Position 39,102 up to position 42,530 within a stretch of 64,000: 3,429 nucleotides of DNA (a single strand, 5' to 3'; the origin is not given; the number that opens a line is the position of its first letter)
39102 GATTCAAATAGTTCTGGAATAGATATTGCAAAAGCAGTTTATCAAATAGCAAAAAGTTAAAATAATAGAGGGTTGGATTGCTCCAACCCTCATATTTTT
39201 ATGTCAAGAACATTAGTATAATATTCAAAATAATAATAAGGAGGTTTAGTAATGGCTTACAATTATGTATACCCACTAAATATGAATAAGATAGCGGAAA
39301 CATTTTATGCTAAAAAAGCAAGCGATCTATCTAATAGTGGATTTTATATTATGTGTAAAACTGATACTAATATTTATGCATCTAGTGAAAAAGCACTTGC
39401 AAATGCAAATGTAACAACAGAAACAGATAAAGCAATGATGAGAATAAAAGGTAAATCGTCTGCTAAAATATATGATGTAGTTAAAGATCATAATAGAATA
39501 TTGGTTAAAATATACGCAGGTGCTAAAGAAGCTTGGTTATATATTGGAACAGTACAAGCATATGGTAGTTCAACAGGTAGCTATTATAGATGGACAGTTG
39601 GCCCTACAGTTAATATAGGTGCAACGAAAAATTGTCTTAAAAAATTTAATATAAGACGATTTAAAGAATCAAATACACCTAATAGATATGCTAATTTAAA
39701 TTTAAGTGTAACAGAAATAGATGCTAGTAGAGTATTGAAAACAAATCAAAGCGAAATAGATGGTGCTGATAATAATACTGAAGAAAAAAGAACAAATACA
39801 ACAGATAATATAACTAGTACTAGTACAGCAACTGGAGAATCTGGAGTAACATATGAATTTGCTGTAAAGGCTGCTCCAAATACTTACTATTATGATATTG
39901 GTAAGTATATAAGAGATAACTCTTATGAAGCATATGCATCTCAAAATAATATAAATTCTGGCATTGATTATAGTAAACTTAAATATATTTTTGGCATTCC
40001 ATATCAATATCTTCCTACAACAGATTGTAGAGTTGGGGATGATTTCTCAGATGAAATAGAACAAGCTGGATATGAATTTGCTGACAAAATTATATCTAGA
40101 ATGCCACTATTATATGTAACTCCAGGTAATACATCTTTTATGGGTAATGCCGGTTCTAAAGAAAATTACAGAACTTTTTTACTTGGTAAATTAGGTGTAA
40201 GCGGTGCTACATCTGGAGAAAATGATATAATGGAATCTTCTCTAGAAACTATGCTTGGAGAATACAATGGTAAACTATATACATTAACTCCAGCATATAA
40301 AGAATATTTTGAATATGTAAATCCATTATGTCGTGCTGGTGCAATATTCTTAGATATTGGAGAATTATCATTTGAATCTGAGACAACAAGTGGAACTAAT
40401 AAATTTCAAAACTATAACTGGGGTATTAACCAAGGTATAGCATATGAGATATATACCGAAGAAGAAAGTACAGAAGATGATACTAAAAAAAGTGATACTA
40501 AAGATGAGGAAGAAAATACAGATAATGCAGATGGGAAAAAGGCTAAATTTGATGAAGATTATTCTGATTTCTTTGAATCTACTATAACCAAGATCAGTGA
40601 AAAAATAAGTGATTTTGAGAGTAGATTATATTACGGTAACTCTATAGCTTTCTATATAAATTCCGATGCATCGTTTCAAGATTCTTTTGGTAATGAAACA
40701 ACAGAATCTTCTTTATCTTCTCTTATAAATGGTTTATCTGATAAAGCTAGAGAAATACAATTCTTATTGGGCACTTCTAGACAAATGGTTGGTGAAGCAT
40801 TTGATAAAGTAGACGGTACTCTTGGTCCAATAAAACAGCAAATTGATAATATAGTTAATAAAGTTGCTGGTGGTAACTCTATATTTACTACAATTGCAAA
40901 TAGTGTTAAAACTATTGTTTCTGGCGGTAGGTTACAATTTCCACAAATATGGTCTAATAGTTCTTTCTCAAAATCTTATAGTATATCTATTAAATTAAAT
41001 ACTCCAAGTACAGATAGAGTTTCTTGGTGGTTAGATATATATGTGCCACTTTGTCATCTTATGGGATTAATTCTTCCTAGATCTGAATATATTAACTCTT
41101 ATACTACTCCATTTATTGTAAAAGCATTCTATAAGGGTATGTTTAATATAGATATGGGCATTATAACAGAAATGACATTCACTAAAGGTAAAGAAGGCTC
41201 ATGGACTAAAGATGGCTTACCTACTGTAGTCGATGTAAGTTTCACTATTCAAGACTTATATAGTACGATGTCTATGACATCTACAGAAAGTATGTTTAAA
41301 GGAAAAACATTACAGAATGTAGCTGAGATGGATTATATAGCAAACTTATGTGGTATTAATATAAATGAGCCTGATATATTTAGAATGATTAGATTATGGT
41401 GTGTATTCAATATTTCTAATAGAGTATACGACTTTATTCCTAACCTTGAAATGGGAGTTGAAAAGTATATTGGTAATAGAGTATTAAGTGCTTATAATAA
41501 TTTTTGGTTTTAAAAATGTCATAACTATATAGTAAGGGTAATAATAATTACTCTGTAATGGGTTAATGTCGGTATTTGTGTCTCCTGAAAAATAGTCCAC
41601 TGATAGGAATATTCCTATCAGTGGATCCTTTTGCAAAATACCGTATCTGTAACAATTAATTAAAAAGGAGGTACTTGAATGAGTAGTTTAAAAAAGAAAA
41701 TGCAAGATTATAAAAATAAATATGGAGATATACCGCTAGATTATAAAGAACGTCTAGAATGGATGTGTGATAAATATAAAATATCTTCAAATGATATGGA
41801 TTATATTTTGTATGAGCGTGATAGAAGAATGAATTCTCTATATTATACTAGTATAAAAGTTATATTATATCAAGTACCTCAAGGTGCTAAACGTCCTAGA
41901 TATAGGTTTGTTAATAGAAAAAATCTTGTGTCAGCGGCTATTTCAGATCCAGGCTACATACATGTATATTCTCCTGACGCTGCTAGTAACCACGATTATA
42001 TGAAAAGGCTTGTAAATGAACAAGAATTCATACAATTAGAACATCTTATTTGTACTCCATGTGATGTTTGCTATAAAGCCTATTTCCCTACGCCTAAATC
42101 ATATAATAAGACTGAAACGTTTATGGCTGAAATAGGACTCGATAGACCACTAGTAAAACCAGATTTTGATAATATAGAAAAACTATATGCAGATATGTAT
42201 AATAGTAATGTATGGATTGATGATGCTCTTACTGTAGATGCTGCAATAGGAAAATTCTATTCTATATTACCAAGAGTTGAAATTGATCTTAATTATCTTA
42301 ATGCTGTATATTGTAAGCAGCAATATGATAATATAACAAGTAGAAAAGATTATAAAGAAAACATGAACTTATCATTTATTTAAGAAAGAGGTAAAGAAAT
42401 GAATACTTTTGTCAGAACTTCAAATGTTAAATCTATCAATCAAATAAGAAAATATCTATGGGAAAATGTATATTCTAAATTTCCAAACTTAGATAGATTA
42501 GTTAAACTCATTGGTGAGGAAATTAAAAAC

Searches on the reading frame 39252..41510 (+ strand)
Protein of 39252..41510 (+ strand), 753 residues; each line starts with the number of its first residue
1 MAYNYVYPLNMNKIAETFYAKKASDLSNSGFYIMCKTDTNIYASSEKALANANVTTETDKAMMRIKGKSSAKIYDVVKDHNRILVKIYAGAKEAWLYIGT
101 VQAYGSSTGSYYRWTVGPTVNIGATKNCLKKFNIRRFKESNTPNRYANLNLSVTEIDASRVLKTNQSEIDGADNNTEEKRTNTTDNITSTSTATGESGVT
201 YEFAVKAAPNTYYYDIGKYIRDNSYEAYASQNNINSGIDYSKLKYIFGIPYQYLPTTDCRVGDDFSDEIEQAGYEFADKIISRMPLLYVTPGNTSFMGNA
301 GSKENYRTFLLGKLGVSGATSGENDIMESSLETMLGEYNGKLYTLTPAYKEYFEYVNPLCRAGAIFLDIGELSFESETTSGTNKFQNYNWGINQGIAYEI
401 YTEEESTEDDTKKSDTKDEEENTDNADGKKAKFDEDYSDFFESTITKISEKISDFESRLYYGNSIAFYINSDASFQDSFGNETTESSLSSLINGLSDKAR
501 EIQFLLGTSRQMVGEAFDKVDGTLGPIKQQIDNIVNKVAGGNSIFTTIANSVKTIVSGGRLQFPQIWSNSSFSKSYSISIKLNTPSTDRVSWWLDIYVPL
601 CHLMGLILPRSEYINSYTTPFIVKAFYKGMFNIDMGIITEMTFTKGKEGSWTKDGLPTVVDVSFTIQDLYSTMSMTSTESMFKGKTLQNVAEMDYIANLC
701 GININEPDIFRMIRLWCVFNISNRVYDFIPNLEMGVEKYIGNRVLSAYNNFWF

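Call 13: search_protein_families(library=phrogs, proteins=[window:39252-41510:+], max_evalue=0.001)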
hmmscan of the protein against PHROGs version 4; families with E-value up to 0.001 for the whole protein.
window:39252-41510:+ (753 aa): 2 families
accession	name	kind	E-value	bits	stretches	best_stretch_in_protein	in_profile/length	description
phrog_3181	-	unknown function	7.6e-41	141.4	1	403-706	350-652/703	-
phrog_20401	-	head and packaging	8.9e-41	141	1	463-706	201-434/473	virion structural protein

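Call 14: search_protein_families(library=pfam, proteins=[window:39252-41510:+], max_evalue=0.001)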
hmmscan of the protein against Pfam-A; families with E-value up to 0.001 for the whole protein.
window:39252-41510:+ (753 aa): 0 families

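Call 28: search_dna_similar(query=window:39252-41510:+, collection=phages, mode=protein, max_rows=25, max_evalue=0.001)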
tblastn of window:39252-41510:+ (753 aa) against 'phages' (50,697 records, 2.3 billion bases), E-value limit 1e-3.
Records with a match: 223; places in all: 223; records where one place covers at least 80% of the query: 0.
Best place of each record, by identity: <60% 223.
By first word of the organism name: Pseudomonas 70; Erwinia 43; Vibrio 21; Klebsiella 16; Ralstonia 13; Serratia 11; Staphylococcus 10; Aeromonas 5; Burkholderia 4; Fusobacterium 4; and 15 more.
By host as written in the record: Erwinia amylovora 27; Pseudomonas aeruginosa 27; - 16; Klebsiella pneumoniae 14; Erwinia amylovora ATCC 29780 8; Pseudomonas aeruginosa PAO1 8; Staphylococcus aureus 7; Ralstonia solanacearum 6; and 68 more.
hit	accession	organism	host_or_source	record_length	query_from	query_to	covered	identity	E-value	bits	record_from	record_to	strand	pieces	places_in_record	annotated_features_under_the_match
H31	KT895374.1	Bacillus phage vB_BpuM-BpSp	Bacillus pumilus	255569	433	706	36%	29.8%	3e-18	96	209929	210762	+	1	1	hypothetical protein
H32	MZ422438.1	Listeria phage LPJP1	Listeria grayi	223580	426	714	38%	26.1%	3e-10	71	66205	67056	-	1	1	hypothetical protein (x2)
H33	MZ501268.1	Erwinia phage AH06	Erwinia billingiae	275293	435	719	38%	25.8%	6e-18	96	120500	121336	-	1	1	169: hypothetical protein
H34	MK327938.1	Escherichia phage vB_EcoM_Goslar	Escherichia coli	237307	465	752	38%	25.3%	5e-9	66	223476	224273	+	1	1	hypothetical protein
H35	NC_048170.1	Escherichia phage vB_EcoM_Goslar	Escherichia coli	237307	465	752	38%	25.3%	5e-9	66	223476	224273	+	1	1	hypothetical protein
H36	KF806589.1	Erwinia phage Ea35-70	Erwinia amylovora strain Ea29-7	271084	435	719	38%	25.4%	2e-17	94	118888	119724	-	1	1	hypothetical protein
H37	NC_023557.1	Erwinia phage Ea35-70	Erwinia amylovora strain Ea29-7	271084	435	719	38%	25.4%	2e-17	94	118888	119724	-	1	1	hypothetical protein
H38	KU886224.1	Erwinia phage vB_EamM_RAY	Erwinia amylovora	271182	435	719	38%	25.4%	2e-17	94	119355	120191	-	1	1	putative virion structural protein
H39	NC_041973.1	Erwinia phage vB_EamM_RAY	Erwinia amylovora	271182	435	719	38%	25.4%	2e-17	94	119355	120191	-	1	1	putative virion structural protein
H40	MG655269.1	Erwinia phage vB_EamM_MadMel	Erwinia amylovora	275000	435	719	38%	25.4%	2e-17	94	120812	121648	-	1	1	putative virion structural protein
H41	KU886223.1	Erwinia phage vB_EamM_Simmy50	Erwinia amylovora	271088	435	719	38%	25.4%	2e-17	93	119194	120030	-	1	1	hypothetical protein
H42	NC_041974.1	Erwinia phage vB_EamM_Simmy50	Erwinia amylovora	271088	435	719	38%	25.4%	2e-17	93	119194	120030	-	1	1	hypothetical protein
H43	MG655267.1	Erwinia phage vB_EamM_Bosolaphorus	Erwinia amylovora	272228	435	719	38%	25.4%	2e-17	93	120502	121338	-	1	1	putative virion structural protein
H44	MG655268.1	Erwinia phage vB_EamM_Desertfox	Erwinia amylovora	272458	435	719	38%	25.4%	2e-17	93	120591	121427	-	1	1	putative virion structural protein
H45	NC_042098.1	Erwinia phage vB_EamM_Desertfox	Erwinia amylovora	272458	435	719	38%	25.4%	2e-17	93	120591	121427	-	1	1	putative virion structural protein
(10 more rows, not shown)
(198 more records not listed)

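Call 29: get_annotated_region(hit=H38, flank=14000)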
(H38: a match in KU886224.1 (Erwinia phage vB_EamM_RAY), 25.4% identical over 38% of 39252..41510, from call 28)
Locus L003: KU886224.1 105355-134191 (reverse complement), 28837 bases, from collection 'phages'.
description: Erwinia phage vB_EamM_RAY, complete genome.
organism: Erwinia phage vB_EamM_RAY (NCBI taxid 1815987)
taxonomy: Viruses; Duplodnaviria; Heunggongvirae; Uroviricota; Caudoviricetes; Agricanvirus; Agricanvirus ray
host: Erwinia amylovora; source: leaves and stem; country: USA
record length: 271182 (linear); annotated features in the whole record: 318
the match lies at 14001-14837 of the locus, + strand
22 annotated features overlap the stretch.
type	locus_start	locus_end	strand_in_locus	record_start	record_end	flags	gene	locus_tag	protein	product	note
CDS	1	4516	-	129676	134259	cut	-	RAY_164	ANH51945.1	putative vRNAP beta subunit 1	gp164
CDS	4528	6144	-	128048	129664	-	-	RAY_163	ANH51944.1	putative vRNAP beta' subunit 1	gp163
CDS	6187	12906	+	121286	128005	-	-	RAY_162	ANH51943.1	putative lysozyme domain protein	gp162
CDS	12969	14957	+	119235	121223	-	-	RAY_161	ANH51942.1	putative virion structural protein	gp161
CDS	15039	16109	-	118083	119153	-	-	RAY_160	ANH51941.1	hypothetical protein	gp160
CDS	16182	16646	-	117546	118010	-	-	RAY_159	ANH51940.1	hypothetical protein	gp159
CDS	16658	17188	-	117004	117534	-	-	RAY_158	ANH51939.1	hypothetical protein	gp158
CDS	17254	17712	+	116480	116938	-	-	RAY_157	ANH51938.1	hypothetical protein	gp157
CDS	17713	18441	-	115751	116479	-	-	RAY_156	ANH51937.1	hypothetical protein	gp156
CDS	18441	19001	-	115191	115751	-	-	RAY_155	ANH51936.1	hypothetical protein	gp155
CDS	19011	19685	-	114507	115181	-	-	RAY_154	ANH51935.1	putative vRNAP beta subunit 2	gp154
CDS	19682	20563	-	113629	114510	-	-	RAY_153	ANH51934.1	putative DprA-like protein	gp153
CDS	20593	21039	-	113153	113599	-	-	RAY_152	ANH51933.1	putative phosphatase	gp152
CDS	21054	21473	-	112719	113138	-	-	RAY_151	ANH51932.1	hypothetical protein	gp151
CDS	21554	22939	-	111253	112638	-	-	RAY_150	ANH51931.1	putative UvsX-like recombination protein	gp150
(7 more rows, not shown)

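Call 31: get_annotated_region(hit=H31, flank=16000)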
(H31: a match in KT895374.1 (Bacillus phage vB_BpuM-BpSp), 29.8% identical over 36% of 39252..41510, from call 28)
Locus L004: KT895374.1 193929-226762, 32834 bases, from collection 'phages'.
description: Bacillus phage vB_BpuM-BpSp, complete genome.
organism: Bacillus phage vB_BpuM-BpSp (NCBI taxid 1739968)
taxonomy: Viruses; Duplodnaviria; Heunggongvirae; Uroviricota; Caudoviricetes; Takahashivirus
host: Bacillus pumilus; source: -; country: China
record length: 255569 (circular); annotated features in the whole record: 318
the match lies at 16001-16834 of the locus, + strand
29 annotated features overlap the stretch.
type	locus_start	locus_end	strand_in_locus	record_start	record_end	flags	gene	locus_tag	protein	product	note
CDS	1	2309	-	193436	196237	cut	-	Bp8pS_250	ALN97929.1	RNA-polymerase beta-subunit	gp250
CDS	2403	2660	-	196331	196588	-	-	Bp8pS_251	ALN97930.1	hypothetical protein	gp251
CDS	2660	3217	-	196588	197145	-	-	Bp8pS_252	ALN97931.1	hypothetical protein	gp252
CDS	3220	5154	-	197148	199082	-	-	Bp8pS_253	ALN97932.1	hypothetical protein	gp253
CDS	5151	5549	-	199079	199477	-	-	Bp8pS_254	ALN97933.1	hypothetical protein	gp254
CDS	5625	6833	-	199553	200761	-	-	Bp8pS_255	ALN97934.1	glycoside hydrolase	gp255; phage structural protein; interacts with baseplate protein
CDS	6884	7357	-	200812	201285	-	-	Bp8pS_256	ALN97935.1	hypothetical protein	gp256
CDS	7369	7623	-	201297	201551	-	-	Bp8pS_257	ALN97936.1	hypothetical protein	gp257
CDS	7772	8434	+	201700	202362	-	-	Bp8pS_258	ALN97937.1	hypothetical protein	gp258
CDS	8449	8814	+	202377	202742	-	-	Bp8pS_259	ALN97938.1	uracil-DNA glycosylase inhibitor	gp259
CDS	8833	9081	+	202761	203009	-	-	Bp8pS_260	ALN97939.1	hypothetical protein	gp260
CDS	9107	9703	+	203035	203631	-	-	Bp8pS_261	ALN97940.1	hypothetical protein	gp261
CDS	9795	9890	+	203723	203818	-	-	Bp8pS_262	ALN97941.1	hypothetical protein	gp262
CDS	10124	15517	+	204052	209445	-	-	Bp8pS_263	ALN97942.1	hypothetical protein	gp263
CDS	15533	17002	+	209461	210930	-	-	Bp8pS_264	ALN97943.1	hypothetical protein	gp264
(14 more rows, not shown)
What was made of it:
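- On phiKZ gp181-type giant virion peptidoglycan hydrolase: Calls 28, 29 and 31 give the synteny.
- Closest known: phiKZ gp181 / Erwinia phage RAY gp162 / Bacillus phage BpSp. Same: Same genome position, upstream of the gp182/gp161/gp264 homologue, with RusA and tail genes nearby (calls 28, 29, 31).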

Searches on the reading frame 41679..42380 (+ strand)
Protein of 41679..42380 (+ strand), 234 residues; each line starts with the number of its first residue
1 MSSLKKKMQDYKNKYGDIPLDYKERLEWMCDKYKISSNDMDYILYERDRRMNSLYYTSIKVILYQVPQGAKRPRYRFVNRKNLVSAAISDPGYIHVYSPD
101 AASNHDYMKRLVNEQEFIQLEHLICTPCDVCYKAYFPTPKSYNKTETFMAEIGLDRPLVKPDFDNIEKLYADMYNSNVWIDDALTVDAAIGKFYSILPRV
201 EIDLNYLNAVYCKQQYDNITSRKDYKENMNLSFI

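Call 13: search_protein_families(library=phrogs, proteins=[window:41679-42380:+], max_evalue=0.001)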
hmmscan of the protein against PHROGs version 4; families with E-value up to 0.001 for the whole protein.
window:41679-42380:+ (234 aa): 1 family
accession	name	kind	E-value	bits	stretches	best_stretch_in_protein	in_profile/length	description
phrog_140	-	DNA, RNA and nucleotide metabolism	2.1e-20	74.3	1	44-211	24-172/219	RusA-like Holliday junction resolvase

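Call 14: search_protein_families(library=pfam, proteins=[window:41679-42380:+], max_evalue=0.001)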
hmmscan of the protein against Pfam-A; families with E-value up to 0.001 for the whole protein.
window:41679-42380:+ (234 aa): 1 family
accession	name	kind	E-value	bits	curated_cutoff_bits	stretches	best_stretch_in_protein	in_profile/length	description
PF05866.16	RusA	-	7.9e-15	56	22.8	1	89-204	17-123/124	Endodeoxyribonuclease RusA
